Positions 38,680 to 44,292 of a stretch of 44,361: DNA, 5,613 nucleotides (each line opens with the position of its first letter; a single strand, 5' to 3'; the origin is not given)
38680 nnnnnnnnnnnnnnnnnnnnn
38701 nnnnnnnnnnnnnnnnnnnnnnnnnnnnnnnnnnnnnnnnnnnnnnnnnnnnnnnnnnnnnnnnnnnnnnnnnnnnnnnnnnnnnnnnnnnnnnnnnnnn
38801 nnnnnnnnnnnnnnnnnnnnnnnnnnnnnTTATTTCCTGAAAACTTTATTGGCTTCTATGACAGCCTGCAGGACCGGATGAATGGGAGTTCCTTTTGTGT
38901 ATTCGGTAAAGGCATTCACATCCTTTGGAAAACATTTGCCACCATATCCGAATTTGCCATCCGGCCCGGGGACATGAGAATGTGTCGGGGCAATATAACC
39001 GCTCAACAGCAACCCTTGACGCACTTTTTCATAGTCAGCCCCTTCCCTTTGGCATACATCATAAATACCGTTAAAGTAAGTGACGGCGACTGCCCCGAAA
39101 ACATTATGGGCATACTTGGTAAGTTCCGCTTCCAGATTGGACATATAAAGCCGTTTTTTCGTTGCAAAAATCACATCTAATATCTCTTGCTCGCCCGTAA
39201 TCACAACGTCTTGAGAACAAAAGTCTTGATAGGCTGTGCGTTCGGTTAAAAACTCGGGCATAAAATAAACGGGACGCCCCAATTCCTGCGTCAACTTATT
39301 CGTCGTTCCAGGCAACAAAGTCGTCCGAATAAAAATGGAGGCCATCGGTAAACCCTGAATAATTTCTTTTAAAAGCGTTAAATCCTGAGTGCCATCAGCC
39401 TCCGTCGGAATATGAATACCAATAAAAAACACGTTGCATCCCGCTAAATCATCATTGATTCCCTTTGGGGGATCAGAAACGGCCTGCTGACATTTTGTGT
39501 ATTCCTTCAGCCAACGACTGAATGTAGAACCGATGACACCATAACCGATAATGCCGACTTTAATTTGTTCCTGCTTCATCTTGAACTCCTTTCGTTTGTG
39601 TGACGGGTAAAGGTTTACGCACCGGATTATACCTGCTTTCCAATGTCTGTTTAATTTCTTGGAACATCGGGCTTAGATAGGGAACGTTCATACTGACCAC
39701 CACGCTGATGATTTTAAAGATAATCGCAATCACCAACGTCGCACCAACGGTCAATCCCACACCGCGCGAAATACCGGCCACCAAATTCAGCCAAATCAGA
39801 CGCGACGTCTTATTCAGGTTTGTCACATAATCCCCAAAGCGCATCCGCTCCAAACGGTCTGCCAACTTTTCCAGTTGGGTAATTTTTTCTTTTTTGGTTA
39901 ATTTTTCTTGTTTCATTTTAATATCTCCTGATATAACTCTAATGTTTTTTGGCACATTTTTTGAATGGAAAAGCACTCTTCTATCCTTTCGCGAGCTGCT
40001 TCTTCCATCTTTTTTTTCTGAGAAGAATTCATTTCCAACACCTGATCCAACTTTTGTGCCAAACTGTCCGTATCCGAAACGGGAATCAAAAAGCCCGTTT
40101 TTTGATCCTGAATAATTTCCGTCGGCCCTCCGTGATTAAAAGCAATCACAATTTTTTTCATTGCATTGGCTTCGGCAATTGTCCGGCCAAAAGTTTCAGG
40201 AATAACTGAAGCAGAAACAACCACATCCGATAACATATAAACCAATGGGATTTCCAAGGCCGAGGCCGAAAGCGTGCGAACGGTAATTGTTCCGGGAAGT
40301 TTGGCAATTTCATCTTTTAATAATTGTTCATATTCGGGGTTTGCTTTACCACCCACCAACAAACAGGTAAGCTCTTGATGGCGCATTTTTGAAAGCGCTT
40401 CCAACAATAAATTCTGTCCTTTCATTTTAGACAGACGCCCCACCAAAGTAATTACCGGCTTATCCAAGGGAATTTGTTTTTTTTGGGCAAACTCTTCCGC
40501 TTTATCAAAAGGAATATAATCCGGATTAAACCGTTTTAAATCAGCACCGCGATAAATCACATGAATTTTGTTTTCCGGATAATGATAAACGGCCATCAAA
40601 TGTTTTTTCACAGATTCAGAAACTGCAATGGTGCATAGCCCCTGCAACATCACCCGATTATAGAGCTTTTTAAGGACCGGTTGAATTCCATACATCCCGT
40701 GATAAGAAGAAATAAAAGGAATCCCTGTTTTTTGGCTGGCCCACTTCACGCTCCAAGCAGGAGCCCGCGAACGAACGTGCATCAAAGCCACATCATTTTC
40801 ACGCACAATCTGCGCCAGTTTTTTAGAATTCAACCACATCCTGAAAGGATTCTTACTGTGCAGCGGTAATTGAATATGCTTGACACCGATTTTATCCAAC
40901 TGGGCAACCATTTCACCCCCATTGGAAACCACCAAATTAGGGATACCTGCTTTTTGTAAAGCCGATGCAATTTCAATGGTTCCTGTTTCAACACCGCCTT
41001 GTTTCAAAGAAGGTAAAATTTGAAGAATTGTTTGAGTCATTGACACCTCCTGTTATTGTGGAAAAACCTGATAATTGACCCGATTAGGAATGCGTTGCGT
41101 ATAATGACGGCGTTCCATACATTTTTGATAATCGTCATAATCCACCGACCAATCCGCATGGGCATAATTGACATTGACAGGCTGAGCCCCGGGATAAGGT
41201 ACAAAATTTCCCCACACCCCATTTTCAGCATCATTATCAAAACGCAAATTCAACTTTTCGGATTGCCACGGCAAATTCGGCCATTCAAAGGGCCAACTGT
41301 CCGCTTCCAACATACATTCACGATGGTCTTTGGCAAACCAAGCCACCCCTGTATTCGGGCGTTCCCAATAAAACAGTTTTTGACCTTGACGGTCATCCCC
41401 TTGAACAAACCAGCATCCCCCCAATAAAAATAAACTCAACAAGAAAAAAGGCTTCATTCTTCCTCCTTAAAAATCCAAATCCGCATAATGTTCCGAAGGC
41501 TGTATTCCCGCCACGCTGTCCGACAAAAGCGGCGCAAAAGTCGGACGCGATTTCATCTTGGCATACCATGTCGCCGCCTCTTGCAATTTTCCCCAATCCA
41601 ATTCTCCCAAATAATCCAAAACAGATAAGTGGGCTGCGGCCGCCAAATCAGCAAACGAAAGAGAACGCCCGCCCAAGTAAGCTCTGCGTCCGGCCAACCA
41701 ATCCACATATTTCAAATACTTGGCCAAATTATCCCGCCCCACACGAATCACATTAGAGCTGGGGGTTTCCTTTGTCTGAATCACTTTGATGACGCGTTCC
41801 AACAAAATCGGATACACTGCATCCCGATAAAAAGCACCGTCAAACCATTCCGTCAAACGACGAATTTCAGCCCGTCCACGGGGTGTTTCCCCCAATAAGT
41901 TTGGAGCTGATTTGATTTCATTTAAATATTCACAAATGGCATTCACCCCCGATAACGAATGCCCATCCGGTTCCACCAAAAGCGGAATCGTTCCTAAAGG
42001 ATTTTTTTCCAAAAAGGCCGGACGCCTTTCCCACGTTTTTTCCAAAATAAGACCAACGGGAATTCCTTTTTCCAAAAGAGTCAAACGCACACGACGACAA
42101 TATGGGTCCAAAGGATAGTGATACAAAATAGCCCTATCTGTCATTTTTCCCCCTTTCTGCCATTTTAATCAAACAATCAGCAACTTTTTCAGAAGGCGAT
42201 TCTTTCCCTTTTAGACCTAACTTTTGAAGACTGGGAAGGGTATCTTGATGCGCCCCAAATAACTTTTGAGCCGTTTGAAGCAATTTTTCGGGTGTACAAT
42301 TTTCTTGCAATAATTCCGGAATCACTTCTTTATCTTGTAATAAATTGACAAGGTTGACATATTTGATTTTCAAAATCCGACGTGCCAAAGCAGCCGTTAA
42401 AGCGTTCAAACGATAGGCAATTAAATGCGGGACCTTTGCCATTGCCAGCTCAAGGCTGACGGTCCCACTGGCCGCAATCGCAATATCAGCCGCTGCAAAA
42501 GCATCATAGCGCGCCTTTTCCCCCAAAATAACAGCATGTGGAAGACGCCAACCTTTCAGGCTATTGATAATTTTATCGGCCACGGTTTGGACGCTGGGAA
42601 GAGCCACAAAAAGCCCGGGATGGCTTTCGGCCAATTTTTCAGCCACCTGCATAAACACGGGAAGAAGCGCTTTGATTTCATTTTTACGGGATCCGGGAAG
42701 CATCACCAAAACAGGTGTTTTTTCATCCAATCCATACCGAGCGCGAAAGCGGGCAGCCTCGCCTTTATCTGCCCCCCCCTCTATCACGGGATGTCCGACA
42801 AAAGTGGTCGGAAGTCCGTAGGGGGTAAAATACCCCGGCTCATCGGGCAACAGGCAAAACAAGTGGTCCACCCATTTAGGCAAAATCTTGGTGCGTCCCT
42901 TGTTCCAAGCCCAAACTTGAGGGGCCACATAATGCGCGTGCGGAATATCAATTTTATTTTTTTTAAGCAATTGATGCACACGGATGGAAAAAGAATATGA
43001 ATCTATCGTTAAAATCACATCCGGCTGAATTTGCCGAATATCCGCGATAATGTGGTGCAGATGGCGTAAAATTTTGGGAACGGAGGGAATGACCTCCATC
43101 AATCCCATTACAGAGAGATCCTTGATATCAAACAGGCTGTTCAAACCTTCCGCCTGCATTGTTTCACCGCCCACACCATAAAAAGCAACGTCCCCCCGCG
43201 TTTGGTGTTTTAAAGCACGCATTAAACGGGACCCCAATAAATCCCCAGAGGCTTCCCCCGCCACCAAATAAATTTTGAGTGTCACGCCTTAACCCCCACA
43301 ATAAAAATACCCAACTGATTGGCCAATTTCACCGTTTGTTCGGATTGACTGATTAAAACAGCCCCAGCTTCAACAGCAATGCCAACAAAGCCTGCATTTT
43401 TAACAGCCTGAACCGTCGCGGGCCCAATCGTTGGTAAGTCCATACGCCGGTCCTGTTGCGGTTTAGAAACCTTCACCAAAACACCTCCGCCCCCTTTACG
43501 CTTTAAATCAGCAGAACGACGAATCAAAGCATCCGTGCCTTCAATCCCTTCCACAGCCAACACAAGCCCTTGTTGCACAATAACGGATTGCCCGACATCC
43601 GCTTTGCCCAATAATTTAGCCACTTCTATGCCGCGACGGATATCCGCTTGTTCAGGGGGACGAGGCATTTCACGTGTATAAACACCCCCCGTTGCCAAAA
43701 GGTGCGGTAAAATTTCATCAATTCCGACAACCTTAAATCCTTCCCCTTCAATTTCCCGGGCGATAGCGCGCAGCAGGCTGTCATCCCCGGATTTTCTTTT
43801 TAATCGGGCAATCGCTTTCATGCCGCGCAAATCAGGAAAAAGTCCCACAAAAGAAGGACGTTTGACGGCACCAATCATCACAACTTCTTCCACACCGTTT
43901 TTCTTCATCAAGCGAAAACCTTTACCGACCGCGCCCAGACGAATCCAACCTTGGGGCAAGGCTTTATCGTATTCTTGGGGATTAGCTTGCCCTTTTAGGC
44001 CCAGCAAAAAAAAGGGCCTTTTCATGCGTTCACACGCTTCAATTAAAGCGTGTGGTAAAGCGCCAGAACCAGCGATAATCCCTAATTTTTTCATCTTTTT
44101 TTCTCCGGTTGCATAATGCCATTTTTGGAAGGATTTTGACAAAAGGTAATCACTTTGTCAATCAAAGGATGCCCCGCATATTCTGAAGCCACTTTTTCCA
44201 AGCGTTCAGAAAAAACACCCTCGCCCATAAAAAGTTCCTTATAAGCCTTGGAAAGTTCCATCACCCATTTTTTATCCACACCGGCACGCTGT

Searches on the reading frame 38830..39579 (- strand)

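Call 22: search_protein_families(library=pfam, proteins=[window:38830-39579:-], max_evalue=0.00001)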
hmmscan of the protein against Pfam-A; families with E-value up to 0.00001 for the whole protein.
window:38830-39579:- (249 aa): 2 families
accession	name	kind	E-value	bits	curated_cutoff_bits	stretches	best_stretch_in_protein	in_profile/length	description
PF00984.24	UDPG_MGDP_dh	-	3.6e-17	62.7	25.4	1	150-245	2-93/94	UDP-glucose/GDP-mannose dehydrogenase family, central domain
PF03721.20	UDPG_MGDP_dh_N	-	1.3e-06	28.6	27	1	42-132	71-177/187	UDP-glucose/GDP-mannose dehydrogenase family, NAD binding domain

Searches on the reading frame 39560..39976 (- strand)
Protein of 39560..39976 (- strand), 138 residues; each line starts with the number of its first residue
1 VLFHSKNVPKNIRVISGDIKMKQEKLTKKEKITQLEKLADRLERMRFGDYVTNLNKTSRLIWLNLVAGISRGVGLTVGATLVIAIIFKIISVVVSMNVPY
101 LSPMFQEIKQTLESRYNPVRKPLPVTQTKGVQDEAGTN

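Call 22: search_protein_families(library=pfam, proteins=[window:39560-39976:-], max_evalue=0.00001)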
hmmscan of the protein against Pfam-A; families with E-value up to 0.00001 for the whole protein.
window:39560-39976:- (138 aa): 1 family
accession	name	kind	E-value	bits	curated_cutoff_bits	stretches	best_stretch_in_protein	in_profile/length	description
PF18910.5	DUF5665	-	2.4e-13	50.4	27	1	57-109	2-52/56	Domain of unknown function (DUF5665)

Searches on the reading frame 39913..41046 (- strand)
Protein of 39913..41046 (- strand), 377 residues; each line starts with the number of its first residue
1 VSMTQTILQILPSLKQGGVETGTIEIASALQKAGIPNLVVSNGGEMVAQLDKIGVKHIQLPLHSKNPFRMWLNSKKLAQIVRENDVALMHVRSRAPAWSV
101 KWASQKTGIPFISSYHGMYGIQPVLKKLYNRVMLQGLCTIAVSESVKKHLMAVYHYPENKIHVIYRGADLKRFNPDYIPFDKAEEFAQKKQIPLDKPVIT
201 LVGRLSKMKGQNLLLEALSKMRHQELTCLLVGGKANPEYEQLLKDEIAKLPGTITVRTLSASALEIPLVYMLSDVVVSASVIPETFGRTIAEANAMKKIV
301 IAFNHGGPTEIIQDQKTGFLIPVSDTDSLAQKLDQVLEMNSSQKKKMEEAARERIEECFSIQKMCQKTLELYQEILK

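Call 22: search_protein_families(library=pfam, proteins=[window:39913-41046:-], max_evalue=0.00001)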
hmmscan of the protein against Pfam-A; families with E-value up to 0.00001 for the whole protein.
window:39913-41046:- (377 aa): 5 families
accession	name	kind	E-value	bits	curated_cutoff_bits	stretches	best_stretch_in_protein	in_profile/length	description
PF00534.26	Glycos_transf_1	-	1.2e-33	116.5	26.4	1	184-354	3-172/172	Glycosyl transferases group 1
PF13439.12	Glyco_transf_4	-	1.4e-27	97.2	28.5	1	17-172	2-170/170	Glycosyltransferase Family 4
PF13692.12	Glyco_trans_1_4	-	5.4e-24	85.5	27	1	196-338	1-141/142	Glycosyl transferases group 1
PF13579.12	Glyco_trans_4_4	-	3.9e-11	44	29.7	1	17-167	1-158/158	Glycosyl transferase 4-like domain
PF13477.12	Glyco_trans_4_2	-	6e-06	26.9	23.4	0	21-118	11-109/139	Glycosyl transferase 4-like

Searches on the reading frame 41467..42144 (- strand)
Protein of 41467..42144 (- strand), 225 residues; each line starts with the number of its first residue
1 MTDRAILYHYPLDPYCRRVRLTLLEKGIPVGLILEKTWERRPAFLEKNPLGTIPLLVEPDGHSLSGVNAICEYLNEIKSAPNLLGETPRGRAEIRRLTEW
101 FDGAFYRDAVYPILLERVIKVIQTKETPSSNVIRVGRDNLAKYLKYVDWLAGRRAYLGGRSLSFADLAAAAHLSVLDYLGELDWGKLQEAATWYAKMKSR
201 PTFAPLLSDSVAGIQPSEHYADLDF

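Call 22: search_protein_families(library=pfam, proteins=[window:41467-42144:-], max_evalue=0.00001)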
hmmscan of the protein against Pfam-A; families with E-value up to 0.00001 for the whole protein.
window:41467-42144:- (225 aa): 3 families
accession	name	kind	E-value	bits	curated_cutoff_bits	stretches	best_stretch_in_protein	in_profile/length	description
PF13417.12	GST_N_3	-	8.7e-17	61.7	22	1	7-80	1-73/75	Glutathione S-transferase, N-terminal domain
PF13409.12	GST_N_2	-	3e-16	60.2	25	1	14-76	3-69/70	Glutathione S-transferase, N-terminal domain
PF02798.26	GST_N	-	3e-08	34.3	20.9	1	6-75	4-75/76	Glutathione S-transferase, N-terminal domain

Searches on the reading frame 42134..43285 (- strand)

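Call 22: search_protein_families(library=pfam, proteins=[window:42134-43285:-], max_evalue=0.00001)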
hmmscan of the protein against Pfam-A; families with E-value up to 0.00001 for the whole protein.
window:42134-43285:- (383 aa): 1 family
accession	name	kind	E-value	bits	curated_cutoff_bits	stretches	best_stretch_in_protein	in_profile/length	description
PF02684.21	LpxB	-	2.4e-101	339.8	22.6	1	5-341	1-337/374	Lipid-A-disaccharide synthetase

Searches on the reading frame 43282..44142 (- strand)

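Call 22: search_protein_families(library=pfam, proteins=[window:43282-44142:-], max_evalue=0.00001)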
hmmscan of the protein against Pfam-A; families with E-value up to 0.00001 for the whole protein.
window:43282-44142:- (286 aa): 2 families
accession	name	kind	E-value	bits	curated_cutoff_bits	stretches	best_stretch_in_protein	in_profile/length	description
PF06230.17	LpxI_C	-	3.6e-46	156.7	25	1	153-282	3-131/131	LpxI C-terminal domain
PF17930.7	LpxI_N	-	2.1e-36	125.2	25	1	19-148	1-129/129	LpxI N-terminal domain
